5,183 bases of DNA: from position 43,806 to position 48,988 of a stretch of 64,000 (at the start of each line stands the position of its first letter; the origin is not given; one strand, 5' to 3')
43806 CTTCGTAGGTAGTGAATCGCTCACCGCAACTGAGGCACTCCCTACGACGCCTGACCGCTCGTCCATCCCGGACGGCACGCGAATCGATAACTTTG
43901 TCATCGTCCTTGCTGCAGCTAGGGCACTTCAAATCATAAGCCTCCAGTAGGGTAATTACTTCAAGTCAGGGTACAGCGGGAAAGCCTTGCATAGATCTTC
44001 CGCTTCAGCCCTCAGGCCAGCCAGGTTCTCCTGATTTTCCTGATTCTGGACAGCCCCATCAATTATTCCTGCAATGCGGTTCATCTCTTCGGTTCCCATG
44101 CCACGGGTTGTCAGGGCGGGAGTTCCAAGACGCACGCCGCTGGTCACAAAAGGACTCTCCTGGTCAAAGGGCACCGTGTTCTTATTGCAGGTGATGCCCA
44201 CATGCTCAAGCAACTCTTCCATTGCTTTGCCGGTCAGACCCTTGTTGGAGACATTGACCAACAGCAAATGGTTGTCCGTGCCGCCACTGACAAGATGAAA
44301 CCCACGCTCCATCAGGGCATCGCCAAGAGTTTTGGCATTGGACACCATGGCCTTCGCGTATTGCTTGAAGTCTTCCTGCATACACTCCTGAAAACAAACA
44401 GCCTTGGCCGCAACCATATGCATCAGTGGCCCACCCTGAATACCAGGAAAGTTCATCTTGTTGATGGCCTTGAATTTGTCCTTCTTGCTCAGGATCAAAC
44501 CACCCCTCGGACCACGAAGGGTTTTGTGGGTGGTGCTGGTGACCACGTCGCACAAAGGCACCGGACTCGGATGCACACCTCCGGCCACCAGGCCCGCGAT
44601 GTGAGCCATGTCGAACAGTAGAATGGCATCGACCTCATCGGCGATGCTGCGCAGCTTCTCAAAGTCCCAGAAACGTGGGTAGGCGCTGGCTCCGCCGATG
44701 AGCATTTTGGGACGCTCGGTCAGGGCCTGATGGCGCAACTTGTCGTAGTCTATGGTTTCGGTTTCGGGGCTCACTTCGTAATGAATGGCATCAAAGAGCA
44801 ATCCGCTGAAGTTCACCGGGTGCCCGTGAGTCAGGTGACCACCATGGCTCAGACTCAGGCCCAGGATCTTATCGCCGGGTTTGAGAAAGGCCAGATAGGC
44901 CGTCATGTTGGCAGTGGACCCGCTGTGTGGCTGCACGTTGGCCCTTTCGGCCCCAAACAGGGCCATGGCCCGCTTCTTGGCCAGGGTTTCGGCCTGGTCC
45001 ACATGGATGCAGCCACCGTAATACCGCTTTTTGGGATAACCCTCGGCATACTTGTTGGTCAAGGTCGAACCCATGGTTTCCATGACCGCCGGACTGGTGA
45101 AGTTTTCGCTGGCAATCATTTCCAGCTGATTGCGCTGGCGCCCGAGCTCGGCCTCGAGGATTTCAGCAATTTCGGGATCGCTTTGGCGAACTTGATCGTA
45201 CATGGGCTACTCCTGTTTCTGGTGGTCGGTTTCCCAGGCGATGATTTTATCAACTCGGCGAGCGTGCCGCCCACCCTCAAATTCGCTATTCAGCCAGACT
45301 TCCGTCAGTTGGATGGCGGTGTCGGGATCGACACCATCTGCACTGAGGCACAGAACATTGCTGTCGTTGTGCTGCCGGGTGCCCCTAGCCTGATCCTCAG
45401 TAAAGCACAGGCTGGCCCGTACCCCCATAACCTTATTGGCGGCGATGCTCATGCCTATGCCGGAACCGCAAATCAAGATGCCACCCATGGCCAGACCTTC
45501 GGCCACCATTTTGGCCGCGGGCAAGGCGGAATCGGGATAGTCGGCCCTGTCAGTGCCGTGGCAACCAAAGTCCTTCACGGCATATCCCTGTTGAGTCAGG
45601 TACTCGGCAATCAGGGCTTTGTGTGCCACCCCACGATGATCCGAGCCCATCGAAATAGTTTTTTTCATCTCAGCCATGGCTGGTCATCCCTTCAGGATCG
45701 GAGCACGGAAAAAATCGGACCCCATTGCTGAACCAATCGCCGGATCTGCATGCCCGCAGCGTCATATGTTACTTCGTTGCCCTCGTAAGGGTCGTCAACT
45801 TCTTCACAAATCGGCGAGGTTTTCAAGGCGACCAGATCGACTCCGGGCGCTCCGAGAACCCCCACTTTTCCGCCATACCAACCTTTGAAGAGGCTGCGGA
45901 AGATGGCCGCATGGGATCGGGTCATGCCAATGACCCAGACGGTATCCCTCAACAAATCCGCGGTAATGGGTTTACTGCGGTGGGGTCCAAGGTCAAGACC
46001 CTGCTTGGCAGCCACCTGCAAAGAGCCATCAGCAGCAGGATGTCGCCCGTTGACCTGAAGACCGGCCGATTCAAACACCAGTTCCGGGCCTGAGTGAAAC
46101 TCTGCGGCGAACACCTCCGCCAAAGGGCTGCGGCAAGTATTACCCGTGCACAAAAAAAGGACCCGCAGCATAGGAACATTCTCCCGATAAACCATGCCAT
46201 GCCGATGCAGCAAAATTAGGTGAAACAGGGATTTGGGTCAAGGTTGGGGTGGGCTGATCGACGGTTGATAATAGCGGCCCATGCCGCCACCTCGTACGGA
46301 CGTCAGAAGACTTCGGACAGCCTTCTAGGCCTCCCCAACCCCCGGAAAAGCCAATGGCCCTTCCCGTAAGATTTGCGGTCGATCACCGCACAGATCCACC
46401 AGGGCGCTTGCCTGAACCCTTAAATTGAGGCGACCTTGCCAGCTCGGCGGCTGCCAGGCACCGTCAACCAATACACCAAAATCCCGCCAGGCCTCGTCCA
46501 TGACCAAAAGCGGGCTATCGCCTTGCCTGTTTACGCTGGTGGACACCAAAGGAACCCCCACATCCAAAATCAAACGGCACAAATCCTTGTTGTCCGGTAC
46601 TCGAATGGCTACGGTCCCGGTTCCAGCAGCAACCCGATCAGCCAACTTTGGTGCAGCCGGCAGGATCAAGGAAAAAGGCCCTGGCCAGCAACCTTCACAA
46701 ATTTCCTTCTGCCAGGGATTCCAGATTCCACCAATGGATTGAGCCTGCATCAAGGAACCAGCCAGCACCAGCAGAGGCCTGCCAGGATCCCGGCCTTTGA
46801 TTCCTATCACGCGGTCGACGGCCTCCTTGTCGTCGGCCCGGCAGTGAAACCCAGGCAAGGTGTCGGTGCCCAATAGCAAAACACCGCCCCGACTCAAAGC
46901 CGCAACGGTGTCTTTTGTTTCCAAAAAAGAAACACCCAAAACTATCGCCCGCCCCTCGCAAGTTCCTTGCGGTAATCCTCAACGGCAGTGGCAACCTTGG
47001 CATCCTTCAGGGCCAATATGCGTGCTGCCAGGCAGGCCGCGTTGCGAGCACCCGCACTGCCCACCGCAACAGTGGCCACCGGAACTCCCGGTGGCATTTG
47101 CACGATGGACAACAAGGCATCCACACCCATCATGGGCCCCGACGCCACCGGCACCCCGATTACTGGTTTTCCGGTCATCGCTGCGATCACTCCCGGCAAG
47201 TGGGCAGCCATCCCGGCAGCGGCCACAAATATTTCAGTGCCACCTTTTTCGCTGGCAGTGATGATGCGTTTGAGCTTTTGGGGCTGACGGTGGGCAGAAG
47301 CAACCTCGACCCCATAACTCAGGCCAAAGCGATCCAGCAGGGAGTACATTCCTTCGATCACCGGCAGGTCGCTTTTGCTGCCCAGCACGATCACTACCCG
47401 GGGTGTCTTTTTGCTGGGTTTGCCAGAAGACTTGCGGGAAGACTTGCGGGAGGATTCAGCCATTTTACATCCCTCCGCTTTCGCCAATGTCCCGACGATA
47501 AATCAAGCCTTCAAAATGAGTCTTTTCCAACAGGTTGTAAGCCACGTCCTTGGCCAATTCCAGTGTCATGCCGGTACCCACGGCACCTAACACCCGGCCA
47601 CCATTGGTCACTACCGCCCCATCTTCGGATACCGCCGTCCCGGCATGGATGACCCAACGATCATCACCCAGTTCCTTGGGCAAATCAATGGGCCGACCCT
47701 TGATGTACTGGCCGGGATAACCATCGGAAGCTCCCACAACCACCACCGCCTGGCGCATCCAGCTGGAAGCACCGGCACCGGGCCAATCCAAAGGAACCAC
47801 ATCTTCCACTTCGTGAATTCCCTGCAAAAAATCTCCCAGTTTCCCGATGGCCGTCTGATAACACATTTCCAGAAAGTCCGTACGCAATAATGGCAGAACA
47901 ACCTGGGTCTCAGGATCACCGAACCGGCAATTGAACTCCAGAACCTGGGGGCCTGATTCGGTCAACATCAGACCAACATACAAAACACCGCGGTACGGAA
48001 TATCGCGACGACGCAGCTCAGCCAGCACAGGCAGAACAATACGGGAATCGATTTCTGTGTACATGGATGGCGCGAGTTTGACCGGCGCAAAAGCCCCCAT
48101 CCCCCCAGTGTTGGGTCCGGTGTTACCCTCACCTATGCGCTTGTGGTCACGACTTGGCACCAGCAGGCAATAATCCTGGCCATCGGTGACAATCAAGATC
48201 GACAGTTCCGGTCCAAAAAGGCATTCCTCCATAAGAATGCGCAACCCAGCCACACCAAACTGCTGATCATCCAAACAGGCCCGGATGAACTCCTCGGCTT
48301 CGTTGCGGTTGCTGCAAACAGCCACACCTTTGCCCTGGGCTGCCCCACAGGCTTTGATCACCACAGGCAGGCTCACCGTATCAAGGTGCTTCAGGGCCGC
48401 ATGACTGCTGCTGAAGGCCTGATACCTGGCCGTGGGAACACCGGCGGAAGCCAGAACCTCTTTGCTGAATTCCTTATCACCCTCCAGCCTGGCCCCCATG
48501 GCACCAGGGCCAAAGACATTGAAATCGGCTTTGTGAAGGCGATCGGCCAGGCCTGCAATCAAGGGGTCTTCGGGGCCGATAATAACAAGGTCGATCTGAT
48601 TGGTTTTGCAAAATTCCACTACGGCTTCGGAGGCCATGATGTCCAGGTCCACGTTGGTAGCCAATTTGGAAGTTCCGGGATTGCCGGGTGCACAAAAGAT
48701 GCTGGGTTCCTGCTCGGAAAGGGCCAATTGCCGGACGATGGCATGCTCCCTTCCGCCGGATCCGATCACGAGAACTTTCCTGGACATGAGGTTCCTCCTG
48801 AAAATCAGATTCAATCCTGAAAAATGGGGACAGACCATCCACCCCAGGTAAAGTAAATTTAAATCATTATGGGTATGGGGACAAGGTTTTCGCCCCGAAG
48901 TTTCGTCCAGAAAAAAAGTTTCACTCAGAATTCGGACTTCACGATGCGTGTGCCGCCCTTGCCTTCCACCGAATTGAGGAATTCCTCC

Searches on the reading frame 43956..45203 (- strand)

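Call 35: search_protein_families(library=pfam, max_evalue=1e-8, proteins=[window:43956-45203:-])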
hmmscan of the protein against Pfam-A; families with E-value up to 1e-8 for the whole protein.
window:43956-45203:- (415 aa): 2 families
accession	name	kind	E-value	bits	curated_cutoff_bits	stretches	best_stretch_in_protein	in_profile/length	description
PF00464.25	SHMT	-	2.3e-164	547.2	27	1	6-381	2-399/399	Serine hydroxymethyltransferase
PF00155.27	Aminotran_1_2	-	3.2e-11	43.4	19.7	1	75-345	47-336/361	Aminotransferase class I and II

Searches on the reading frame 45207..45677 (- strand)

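Call 35: search_protein_families(library=pfam, max_evalue=1e-8, proteins=[window:45207-45677:-])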
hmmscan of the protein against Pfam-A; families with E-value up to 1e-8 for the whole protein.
window:45207-45677:- (156 aa): 1 family
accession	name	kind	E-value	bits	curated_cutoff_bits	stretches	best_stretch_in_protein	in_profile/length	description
PF02502.23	LacAB_rpiB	-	7.3e-51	172.2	24.7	1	8-145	1-138/138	Ribose/Galactose Isomerase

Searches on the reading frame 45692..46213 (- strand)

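Call 35: search_protein_families(library=pfam, max_evalue=1e-8, proteins=[window:45692-46213:-])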
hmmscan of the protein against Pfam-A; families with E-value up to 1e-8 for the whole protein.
window:45692-46213:- (173 aa): 1 family
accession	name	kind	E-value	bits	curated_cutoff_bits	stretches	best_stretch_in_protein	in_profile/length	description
PF01451.26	LMWPc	-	2e-17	64.2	23.2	1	18-164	1-143/144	Low molecular weight phosphotyrosine protein phosphatase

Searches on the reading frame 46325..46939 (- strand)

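Call 35: search_protein_families(library=pfam, max_evalue=1e-8, proteins=[window:46325-46939:-])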
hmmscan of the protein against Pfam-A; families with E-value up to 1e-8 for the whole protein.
window:46325-46939:- (204 aa): 1 family
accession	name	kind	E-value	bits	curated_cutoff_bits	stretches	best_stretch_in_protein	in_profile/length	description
PF01300.24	Sua5_yciO_yrdC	-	1.7e-32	112.8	25.1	1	14-194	2-178/178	Telomere recombination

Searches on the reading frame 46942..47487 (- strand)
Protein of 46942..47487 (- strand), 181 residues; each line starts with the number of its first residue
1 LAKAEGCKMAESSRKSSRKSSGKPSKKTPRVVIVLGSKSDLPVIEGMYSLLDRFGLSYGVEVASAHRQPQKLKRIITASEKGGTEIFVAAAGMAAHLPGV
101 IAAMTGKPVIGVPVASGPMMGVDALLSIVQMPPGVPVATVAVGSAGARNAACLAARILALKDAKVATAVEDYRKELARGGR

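Call 35: search_protein_families(library=pfam, max_evalue=1e-8, proteins=[window:46942-47487:-])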
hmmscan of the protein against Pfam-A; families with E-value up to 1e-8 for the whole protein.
window:46942-47487:- (181 aa): 1 family
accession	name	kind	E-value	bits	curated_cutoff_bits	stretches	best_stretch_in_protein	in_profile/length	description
PF00731.26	AIRC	-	1.3e-55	187.4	30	1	30-177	1-146/148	AIR carboxylase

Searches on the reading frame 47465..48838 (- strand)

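Call 35: search_protein_families(library=pfam, max_evalue=1e-8, proteins=[window:47465-48838:-])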
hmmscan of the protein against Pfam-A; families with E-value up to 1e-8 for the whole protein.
window:47465-48838:- (457 aa): 4 families
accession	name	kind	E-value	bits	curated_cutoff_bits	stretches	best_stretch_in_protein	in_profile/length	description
PF01071.24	GARS_A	-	1e-64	218.4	27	1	120-311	1-194/194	Phosphoribosylglycinamide synthetase, ATP-grasp (A) domain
PF02844.21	GARS_N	-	2e-34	118.7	29.5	1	21-119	2-100/100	Phosphoribosylglycinamide synthetase, N domain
PF02843.22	GARS_C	-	2.2e-26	92.4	34.8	1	364-453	1-91/92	Phosphoribosylglycinamide synthetase, C domain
PF02786.22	CPSase_L_D2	-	6.7e-10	39.3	19.8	1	121-231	1-114/211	Carbamoyl-phosphate synthase L chain, ATP binding domain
